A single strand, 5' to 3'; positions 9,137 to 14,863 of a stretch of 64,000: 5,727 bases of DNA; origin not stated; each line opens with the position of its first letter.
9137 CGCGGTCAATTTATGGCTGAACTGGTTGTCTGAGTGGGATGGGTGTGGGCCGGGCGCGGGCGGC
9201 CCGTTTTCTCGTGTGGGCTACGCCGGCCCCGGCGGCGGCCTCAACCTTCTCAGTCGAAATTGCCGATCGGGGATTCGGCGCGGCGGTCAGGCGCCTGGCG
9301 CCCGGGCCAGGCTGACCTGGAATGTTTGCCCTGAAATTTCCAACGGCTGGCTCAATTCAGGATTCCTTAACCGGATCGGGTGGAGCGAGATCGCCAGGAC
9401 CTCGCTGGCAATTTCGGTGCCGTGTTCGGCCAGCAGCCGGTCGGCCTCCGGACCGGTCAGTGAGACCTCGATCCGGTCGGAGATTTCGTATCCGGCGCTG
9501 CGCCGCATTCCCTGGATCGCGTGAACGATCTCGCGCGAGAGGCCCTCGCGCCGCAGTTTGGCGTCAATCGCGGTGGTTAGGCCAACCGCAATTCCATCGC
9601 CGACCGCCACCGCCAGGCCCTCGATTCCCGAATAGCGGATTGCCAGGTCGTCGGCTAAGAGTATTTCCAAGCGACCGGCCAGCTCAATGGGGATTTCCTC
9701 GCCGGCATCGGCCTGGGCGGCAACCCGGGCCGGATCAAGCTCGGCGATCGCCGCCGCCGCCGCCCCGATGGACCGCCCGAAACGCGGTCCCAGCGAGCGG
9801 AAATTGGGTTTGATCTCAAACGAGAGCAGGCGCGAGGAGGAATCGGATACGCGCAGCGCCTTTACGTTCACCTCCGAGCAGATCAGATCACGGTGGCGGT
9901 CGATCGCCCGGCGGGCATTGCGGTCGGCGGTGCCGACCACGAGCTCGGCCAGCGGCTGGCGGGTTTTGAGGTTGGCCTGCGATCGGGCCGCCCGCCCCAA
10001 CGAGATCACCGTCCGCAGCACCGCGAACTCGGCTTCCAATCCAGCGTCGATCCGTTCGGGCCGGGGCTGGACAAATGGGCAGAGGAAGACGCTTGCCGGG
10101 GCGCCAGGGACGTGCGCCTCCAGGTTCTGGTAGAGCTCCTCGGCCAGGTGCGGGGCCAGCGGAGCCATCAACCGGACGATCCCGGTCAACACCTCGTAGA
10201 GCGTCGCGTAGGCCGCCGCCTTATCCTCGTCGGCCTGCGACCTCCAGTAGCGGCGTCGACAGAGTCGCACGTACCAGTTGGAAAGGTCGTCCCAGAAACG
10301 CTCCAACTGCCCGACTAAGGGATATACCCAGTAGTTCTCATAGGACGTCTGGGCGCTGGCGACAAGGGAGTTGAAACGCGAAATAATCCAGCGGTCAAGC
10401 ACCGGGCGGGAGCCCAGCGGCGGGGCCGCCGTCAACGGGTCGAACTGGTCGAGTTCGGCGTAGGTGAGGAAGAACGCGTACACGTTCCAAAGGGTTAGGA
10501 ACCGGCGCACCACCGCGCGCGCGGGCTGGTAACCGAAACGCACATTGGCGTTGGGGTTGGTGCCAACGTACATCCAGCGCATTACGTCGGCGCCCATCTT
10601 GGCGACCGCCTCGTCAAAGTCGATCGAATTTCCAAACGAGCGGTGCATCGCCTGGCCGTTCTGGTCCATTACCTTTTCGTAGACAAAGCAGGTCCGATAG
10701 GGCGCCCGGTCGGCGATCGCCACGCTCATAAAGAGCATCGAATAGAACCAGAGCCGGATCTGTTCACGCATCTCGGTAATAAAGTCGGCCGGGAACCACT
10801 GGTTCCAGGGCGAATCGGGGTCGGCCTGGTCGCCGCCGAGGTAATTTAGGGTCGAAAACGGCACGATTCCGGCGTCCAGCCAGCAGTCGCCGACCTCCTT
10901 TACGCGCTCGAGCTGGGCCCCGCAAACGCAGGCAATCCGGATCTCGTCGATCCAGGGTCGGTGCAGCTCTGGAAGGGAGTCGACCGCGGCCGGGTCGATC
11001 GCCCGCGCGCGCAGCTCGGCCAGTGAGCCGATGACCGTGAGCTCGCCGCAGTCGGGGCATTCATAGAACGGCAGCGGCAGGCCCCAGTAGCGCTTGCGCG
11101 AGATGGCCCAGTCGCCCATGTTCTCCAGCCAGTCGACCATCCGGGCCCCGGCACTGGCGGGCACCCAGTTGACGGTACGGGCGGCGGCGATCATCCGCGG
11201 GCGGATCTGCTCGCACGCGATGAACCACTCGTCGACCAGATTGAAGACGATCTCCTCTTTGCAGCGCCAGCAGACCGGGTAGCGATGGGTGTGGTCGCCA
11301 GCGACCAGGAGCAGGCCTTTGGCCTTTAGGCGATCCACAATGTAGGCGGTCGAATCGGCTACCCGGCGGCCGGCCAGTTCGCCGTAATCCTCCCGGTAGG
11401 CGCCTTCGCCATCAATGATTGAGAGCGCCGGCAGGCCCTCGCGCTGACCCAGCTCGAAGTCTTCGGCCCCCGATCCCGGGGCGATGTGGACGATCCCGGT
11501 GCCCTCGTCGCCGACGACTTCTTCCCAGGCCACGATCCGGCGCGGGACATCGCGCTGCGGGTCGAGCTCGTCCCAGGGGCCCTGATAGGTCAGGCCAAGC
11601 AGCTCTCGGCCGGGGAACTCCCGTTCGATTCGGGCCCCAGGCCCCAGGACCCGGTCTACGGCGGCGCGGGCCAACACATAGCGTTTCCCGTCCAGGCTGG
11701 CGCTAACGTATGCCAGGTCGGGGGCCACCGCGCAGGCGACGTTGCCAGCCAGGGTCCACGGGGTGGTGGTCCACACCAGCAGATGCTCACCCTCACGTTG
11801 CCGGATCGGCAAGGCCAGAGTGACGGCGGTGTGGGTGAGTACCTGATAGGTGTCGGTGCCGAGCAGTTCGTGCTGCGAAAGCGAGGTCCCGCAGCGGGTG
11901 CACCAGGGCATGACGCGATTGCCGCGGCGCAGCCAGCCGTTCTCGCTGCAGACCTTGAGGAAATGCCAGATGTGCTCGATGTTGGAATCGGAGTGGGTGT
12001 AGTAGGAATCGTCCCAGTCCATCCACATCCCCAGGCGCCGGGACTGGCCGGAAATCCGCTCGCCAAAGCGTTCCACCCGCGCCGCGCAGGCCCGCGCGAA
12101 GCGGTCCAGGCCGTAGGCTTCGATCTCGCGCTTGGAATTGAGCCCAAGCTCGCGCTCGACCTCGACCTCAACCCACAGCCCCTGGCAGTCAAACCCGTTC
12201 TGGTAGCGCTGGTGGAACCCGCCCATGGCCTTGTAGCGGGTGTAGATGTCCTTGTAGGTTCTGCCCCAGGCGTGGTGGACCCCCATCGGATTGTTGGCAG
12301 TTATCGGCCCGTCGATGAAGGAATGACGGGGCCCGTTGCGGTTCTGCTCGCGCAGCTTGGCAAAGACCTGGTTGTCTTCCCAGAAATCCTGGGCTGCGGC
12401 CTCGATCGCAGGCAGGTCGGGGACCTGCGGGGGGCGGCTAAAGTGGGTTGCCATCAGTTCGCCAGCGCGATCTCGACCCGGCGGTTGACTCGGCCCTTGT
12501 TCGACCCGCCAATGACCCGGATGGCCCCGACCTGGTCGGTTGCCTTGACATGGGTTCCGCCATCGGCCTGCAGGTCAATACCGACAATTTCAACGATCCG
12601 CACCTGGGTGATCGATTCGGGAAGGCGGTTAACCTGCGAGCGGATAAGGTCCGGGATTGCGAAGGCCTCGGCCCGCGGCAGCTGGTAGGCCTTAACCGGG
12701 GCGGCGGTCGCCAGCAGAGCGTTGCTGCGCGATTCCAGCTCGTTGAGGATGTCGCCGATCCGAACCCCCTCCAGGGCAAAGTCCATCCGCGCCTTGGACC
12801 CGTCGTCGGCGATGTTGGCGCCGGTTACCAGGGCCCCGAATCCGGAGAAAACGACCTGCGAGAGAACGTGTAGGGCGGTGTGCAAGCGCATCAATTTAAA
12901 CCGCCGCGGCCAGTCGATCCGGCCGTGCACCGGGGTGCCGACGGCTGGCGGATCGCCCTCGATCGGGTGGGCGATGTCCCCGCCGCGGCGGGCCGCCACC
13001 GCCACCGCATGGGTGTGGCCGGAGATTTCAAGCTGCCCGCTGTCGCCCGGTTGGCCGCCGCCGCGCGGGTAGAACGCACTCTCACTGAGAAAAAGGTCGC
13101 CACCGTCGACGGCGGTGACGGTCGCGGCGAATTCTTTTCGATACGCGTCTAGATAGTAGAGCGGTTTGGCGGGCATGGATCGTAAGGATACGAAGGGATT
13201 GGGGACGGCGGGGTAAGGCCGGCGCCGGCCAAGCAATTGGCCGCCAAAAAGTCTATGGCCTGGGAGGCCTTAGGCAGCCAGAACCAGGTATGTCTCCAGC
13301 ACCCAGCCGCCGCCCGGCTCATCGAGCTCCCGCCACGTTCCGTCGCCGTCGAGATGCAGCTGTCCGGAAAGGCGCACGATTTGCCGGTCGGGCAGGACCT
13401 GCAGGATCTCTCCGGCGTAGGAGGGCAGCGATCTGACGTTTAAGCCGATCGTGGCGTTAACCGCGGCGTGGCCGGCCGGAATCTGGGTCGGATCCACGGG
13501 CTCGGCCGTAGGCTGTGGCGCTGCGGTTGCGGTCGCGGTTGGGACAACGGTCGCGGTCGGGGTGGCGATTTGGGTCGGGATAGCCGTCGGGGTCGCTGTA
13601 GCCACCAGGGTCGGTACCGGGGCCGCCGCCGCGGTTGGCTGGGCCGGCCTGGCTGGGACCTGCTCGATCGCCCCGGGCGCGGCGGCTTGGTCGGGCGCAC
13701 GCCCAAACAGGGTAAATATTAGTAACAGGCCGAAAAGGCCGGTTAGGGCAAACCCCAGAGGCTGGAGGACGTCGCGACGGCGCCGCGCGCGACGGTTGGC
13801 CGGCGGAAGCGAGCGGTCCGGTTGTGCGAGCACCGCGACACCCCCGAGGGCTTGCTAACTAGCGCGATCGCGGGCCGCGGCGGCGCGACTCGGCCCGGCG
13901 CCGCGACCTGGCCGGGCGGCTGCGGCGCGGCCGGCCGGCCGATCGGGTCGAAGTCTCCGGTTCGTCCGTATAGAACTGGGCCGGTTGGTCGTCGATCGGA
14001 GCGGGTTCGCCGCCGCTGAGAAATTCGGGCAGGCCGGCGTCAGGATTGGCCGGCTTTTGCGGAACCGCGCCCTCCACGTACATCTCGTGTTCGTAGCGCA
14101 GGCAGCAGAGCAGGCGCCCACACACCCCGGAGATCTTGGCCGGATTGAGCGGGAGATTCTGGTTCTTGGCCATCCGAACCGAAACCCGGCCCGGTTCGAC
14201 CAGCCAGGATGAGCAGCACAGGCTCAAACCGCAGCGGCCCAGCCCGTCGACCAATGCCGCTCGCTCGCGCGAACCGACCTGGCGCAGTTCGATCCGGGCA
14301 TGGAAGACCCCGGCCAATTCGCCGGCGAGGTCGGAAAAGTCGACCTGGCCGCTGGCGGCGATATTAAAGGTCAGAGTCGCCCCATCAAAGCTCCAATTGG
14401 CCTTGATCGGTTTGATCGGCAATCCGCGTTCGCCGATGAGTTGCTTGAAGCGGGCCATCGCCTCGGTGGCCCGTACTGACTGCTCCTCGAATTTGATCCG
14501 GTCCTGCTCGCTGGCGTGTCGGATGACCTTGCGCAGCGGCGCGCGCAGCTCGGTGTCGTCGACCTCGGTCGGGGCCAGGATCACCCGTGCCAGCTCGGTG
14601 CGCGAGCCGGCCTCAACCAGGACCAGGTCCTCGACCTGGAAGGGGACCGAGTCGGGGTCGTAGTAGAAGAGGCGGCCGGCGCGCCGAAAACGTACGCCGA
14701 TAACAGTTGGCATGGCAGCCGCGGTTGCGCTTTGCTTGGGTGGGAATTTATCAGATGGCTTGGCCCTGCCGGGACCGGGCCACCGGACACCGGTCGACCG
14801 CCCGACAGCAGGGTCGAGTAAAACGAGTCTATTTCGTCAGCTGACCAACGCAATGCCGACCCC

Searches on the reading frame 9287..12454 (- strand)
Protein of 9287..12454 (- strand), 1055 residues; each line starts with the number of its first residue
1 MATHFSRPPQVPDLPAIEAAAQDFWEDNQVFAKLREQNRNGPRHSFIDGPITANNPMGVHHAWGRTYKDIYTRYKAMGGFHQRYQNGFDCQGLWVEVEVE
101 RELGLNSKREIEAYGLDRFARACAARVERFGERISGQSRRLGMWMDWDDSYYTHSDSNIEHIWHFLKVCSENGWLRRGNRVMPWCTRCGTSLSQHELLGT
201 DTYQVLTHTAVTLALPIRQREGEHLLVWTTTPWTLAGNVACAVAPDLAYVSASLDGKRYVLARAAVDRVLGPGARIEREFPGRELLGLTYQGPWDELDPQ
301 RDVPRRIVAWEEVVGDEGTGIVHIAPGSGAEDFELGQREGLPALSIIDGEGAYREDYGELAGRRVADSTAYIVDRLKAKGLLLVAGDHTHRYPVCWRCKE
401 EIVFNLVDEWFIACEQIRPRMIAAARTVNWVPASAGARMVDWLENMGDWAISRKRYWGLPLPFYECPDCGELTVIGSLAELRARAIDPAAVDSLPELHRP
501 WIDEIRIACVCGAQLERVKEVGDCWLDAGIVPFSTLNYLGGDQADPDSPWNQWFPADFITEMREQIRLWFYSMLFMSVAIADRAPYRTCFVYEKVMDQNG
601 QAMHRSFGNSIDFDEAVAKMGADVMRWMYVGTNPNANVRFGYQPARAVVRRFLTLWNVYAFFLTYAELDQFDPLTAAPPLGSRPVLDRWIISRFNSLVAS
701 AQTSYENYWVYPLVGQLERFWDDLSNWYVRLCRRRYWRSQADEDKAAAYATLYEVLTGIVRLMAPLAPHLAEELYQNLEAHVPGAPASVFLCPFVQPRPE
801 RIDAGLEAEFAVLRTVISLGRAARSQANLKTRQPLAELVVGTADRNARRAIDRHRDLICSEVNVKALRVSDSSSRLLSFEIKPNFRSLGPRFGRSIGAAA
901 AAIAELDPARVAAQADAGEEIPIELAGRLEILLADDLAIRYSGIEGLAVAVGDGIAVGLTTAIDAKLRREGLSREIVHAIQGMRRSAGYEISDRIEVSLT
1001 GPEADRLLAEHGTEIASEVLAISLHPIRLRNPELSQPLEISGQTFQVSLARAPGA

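Call 26: search_protein_families(library=pfam, proteins=[window:9287-12454:-])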
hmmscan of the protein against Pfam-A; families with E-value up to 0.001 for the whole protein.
window:9287-12454:- (1055 aa): 5 families
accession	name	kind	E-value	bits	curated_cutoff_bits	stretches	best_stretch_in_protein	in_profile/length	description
PF00133.28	tRNA-synt_1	-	4.2e-90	302.9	22.7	1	22-639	3-412/414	tRNA synthetases class I (I, L, M and V)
PF19302.4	DUF5915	-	1.2e-39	136.3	27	1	856-1051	2-194/195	Domain of unknown function (DUF5915)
PF08264.19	Anticodon_1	-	8e-33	113.8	25.1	1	687-836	1-145/148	Anticodon-binding domain of tRNA ligase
PF09334.17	tRNA-synt_1g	-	1.8e-11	43.9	20.1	1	524-635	247-360/391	tRNA synthetases class I (M)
PF01921.24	tRNA-synt_1f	-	3.6e-05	23.3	27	1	589-655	269-335/360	tRNA synthetases class I (K)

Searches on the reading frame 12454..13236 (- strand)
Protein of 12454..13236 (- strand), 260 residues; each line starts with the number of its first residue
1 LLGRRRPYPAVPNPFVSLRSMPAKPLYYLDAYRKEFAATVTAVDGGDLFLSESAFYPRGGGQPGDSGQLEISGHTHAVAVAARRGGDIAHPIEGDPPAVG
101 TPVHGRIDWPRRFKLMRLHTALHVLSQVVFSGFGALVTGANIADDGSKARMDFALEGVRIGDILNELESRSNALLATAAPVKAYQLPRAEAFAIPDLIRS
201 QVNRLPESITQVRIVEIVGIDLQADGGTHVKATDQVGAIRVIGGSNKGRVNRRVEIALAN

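Call 26: search_protein_families(library=pfam, proteins=[window:12454-13236:-])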
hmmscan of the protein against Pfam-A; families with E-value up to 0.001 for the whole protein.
window:12454-13236:- (260 aa): 2 families
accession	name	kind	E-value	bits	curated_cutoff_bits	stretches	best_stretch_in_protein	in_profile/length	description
PF07973.19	tRNA_SAD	-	4.4e-11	43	24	1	212-255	1-44/44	Threonyl and Alanyl tRNA synthetase second additional domain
PF01411.24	tRNA-synt_2c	-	3.4e-08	32.9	30.3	1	33-110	472-551/552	tRNA synthetases class II (A)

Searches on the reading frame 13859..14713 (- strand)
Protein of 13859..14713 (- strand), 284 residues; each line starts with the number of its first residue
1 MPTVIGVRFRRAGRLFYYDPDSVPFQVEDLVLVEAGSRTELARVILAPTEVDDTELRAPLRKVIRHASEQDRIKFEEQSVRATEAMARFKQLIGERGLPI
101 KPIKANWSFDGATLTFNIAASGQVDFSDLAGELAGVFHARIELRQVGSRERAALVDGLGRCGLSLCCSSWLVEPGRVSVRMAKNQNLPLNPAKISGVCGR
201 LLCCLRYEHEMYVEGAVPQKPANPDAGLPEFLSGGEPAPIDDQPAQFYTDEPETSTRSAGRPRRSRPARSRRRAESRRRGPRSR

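Call 26: search_protein_families(library=pfam, proteins=[window:13859-14713:-])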
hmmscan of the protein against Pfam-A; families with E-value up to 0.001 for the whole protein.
window:13859-14713:- (284 aa): 1 family
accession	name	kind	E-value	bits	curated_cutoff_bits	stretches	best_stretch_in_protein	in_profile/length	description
PF04468.17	PSP1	-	1.1e-19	71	27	1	62-146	2-86/86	PSP1 C-terminal conserved region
